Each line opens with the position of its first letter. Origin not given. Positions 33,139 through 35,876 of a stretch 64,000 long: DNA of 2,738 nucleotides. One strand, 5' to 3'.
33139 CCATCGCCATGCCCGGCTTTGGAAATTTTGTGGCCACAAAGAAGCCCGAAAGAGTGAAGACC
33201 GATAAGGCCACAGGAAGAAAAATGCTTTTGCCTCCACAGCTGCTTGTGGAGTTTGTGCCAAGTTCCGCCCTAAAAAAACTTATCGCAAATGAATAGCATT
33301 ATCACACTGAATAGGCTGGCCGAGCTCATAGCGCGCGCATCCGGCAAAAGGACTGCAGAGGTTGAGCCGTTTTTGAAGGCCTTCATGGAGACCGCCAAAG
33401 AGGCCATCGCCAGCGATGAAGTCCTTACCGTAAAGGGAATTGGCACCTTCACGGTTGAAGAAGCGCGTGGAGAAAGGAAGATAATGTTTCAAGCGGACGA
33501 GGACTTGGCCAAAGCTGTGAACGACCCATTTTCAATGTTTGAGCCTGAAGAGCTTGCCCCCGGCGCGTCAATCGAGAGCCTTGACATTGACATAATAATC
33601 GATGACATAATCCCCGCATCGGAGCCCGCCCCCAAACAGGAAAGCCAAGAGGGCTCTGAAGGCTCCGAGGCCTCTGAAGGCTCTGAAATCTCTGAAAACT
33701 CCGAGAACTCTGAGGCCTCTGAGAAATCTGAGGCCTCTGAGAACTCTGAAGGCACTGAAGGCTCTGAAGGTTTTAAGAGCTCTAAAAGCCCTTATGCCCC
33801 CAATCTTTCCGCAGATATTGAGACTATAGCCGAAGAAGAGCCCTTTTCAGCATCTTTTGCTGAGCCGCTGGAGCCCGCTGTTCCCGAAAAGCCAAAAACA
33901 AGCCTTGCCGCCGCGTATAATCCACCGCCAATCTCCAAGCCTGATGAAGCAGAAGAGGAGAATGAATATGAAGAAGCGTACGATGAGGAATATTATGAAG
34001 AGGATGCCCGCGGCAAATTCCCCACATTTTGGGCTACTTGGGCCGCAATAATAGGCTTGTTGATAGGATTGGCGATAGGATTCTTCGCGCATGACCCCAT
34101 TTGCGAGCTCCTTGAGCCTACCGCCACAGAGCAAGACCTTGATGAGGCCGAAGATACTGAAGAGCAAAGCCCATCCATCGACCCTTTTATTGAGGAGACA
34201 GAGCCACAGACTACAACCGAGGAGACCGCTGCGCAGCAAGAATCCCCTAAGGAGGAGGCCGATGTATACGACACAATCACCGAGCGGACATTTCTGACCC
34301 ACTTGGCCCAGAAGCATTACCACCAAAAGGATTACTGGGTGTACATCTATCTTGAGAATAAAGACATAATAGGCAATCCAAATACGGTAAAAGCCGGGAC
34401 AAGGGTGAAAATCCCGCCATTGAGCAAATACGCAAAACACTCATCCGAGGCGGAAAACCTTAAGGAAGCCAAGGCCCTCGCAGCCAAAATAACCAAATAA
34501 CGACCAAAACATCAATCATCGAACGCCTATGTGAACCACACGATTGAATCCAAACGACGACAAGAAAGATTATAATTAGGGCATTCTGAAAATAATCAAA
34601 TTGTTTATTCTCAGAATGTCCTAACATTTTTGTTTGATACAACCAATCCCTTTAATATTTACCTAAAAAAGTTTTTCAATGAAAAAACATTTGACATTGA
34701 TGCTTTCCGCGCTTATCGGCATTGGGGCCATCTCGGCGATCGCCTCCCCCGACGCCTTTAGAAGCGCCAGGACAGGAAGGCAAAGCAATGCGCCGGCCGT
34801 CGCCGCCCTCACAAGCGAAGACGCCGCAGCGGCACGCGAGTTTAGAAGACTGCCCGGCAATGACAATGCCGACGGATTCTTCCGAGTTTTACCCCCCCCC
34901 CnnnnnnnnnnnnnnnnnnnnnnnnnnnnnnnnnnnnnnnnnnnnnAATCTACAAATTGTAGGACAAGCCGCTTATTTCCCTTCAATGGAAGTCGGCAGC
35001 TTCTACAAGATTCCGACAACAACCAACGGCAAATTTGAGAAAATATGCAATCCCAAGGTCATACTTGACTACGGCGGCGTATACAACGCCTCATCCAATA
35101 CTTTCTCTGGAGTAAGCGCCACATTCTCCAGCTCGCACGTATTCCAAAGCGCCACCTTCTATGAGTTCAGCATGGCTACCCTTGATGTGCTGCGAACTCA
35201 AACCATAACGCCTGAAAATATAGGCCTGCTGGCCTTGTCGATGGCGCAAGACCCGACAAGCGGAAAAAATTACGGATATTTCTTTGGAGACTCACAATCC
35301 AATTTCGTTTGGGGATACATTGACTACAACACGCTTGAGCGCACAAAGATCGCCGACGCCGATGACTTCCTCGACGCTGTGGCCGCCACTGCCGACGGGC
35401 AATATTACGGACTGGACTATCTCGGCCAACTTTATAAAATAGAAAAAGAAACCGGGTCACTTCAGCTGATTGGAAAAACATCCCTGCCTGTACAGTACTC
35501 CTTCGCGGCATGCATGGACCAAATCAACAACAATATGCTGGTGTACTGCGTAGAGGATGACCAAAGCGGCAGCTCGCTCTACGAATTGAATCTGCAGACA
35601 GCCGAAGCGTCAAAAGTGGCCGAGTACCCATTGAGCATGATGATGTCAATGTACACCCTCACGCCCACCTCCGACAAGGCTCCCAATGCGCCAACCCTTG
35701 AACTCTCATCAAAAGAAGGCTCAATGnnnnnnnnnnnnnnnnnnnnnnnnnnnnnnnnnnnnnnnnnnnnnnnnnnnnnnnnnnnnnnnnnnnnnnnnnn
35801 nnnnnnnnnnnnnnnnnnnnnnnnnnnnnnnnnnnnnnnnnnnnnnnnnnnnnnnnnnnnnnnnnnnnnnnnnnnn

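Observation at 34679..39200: Candidate phase-variable adhesin: C10 tract uncouples the signal peptide from a ~1500-aa T9SS cargo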

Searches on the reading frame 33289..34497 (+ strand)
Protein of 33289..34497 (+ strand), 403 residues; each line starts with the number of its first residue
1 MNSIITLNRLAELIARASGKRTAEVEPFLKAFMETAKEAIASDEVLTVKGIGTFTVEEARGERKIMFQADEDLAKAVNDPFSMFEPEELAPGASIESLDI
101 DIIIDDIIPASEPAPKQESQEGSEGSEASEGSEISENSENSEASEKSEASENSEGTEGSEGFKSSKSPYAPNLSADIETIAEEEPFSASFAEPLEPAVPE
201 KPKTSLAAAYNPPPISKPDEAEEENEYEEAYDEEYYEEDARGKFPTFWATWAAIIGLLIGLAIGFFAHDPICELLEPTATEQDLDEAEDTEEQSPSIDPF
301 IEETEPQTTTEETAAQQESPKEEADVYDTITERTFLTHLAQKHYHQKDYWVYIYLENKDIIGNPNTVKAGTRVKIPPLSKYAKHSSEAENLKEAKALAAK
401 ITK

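Call 44: list_cluster_members(proteins=[P0001, window:33289-34497:+, window:39384-40376:+, window:34679-34912:+, window:40392-41258:+])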
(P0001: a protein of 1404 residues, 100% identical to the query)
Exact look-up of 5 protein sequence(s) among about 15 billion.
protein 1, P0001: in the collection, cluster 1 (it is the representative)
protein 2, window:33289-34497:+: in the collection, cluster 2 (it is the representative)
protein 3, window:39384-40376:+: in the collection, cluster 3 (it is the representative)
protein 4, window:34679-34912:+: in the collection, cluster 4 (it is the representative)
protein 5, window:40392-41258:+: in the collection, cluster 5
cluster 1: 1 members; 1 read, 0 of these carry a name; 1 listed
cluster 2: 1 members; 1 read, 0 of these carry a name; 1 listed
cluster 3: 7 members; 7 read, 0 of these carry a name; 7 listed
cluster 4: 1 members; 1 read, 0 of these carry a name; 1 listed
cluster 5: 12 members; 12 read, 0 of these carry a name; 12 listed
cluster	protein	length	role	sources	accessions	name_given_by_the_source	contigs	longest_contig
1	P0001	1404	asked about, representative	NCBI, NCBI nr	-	-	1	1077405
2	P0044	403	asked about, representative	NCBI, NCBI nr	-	-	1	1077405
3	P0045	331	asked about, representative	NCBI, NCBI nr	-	-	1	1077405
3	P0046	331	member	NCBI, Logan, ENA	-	-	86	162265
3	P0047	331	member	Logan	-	-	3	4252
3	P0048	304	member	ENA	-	-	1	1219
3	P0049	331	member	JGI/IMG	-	-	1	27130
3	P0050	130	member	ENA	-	-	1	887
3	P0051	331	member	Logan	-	-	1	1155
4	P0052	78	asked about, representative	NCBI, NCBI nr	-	-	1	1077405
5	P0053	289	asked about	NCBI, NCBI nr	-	-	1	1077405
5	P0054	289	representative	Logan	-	-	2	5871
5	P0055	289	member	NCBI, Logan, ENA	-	-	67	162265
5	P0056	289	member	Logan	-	-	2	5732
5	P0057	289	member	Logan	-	-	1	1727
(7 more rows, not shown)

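Call 45: find_encoding_contigs(protein=P0046, flank=10000, max_places=5)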
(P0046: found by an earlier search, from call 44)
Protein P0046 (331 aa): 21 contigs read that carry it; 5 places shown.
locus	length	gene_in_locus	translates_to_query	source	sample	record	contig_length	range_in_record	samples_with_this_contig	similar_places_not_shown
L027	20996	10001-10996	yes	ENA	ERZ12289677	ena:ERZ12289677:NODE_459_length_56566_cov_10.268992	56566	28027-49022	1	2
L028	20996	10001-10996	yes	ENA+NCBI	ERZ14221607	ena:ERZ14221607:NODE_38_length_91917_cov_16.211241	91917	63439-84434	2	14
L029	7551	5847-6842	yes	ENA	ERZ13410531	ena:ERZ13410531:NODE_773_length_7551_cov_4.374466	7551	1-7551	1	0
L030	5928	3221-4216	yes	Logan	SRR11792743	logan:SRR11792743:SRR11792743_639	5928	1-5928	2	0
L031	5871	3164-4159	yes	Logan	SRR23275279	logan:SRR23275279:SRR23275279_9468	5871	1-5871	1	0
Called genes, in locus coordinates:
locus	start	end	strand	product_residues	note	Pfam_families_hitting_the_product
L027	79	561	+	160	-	-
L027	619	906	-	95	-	-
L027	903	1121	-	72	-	-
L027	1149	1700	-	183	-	PF02661:Fic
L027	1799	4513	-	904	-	PF01326:PPDK_N, PF00391:PEP-utilizers, PF02896:PEP-utilizers_C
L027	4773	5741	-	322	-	PF00781:DAGK_cat, PF19279:YegS_C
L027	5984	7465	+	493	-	PF00587:tRNA-synt_2b, PF03129:HGTP_anticodon, PF09180:ProRS-C_1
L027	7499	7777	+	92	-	PF00216:Bac_DNA_binding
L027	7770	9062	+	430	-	PF00216:Bac_DNA_binding (weak), PF18175:HU-CCDC81_bac_2 (weak)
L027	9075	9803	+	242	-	-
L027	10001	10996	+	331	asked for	PF20030:bpMoxR, PF07726:AAA_3, PF07728:AAA_5, PF17863:AAA_lid_2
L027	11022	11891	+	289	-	PF01882:DUF58, PF13519:VWA_2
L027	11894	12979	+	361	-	-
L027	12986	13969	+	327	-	PF07584:BatA, PF00092:VWA, PF13519:VWA_2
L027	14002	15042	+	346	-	PF07584:BatA (weak), PF00092:VWA, PF13519:VWA_2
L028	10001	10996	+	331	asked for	PF20030:bpMoxR, PF07726:AAA_3, PF07728:AAA_5, PF17863:AAA_lid_2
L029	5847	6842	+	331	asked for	PF20030:bpMoxR, PF07726:AAA_3, PF07728:AAA_5, PF17863:AAA_lid_2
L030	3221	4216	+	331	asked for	PF20030:bpMoxR, PF07726:AAA_3, PF07728:AAA_5, PF17863:AAA_lid_2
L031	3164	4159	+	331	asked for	PF20030:bpMoxR, PF07726:AAA_3, PF07728:AAA_5, PF17863:AAA_lid_2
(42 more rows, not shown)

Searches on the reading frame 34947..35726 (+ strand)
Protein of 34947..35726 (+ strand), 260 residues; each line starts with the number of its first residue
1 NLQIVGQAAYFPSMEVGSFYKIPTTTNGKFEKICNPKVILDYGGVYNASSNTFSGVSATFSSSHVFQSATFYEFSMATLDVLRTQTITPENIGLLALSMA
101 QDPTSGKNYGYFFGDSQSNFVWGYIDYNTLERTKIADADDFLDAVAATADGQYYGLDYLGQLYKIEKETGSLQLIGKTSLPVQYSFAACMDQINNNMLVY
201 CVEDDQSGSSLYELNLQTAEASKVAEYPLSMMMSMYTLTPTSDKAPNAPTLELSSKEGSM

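Call 80: predict_structure(alignment_id=A3)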
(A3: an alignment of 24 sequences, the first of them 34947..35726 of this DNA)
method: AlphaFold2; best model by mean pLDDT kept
length: 260 residues; sequences in the alignment: 24
mean_pLDDT: 89.2   pTM: 0.85
mean pLDDT of the five models: 89.2, 89.2, 88.9, 88.8, 88.5
residues with pLDDT >= 90: 170; 70-90: 72; 50-70: 16; < 50: 2
segments of 3 or more residues with pLDDT < 50: none
pLDDT, mean of each block of 10 residues (from residue 1): 89 88 94 87 89 89 78 89 90 91 94 90 91 94 94 96 98 97 88 93 93 97 96 87 56 72
secondary structure, 60 per line:
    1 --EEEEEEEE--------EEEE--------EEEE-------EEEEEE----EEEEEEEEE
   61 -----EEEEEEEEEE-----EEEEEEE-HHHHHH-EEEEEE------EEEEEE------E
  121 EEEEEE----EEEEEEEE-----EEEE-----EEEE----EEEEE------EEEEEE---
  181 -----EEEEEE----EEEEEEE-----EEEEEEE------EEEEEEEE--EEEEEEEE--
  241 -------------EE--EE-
elements in order: E3-10 E19-22 E31-34 E42-47 E52-60 E66-75 E81-87 H89-94 E96-101 E108-113 E120-126 E131-138 E144-147 E153-156 E161-165 E172-177 E186-191 E196-202 E208-214 E221-228 E231-238

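Call 82: fold_search(model_id=the predicted structure, library=pdb)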
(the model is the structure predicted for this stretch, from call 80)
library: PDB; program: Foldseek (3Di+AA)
matches with E <= 10: 1796; with E <= 0.001: 638
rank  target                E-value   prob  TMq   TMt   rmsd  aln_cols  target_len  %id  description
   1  3vh0_A                1.6e-07  1.00  0.46  0.39   8.1       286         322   12  Crystal structure of E. coli YncE complexed with DNA (released 2011-11-16)
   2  3scy                  1.8e-07  1.00  0.49  0.38   7.7       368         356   10  Crystal structure of a putative 6-phosphogluconolactonase (BF1038) from Bacteroides fragilis NCTC 9343 at 1.50 A resolut (released 2011-07-20)
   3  8bn0                  2.0e-07  1.00  0.45  0.36   9.2       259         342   12  Bacteroides thetaiotaomicron surface protein BT1954 bound to (released 2023-08-16)
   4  3fgb_A                2.0e-07  1.00  0.50  0.40   7.6       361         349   10  Crystal structure of the Q89ZH8_BACTN protein from Bacteroides thetaiotaomicron. Northeast Structural Genomics Consort (released 2008-12-23)
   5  7on8                  2.6e-07  1.00  0.54  0.48   6.3       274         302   14  Crystal structure of the computationally designed SAKe6AR protein (released 2022-12-14)
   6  8bmz_A                2.6e-07  1.00  0.42  0.35   9.2       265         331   12  Bacteroides thetaiotaomicron surface lipoprotein BT1954 bound to adenosylcobalamin (released 2023-08-16)
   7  3s94_A                2.7e-07  1.00  0.55  0.27  10.1       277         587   11  Crystal structure of LRP6-E1E2 (released 2011-11-02)
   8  3fgb_B                3.0e-07  1.00  0.47  0.38   7.5       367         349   11  Crystal structure of the Q89ZH8_BACTN protein from Bacteroides thetaiotaomicron. Northeast Structural Genomics Consort (released 2008-12-23)
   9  8okv_D                3.5e-07  1.00  0.45  0.38   9.2       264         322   12  lipoprotein BT2095 from Bacteroides thetaiotamicron bound to cyanocobalamin CnCbl (released 2023-09-20)
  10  8h36_B                4.1e-07  1.00  0.48  0.26   8.3       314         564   11  Cryo-EM Structure of the KBTBD2-CUL3-Rbx1-p85a dimeric complex (released 2023-10-11)
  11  3wn7_A                4.9e-07  1.00  0.55  0.51   6.2       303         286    9  Crystal Structure of Keap1 in Complex with the N-terminal region of the Nrf2 transcription factor (released 2013-12-25)
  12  8pjt_D                4.9e-07  1.00  0.51  0.46   8.3       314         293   10  Crystal structure of the computationally designed SAKe6DEref protein (released 2024-07-10)
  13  8bai_A                4.9e-07  1.00  0.46  0.38   9.2       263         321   11  The surface-exposed lipo-protein of BtuG2 in complex with cyanocobalamin. (released 2023-10-25)
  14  8okv_A                5.1e-07  1.00  0.42  0.35  10.9       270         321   11  lipoprotein BT2095 from Bacteroides thetaiotamicron bound to cyanocobalamin CnCbl (released 2023-09-20)
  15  3dsm                  5.4e-07  1.00  0.47  0.39   9.0       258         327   13  Crystal structure of the surface layer protein BACUNI_02894 from Bacteroides uniformis, Northeast Structural Genomics Co (released 2008-09-09)
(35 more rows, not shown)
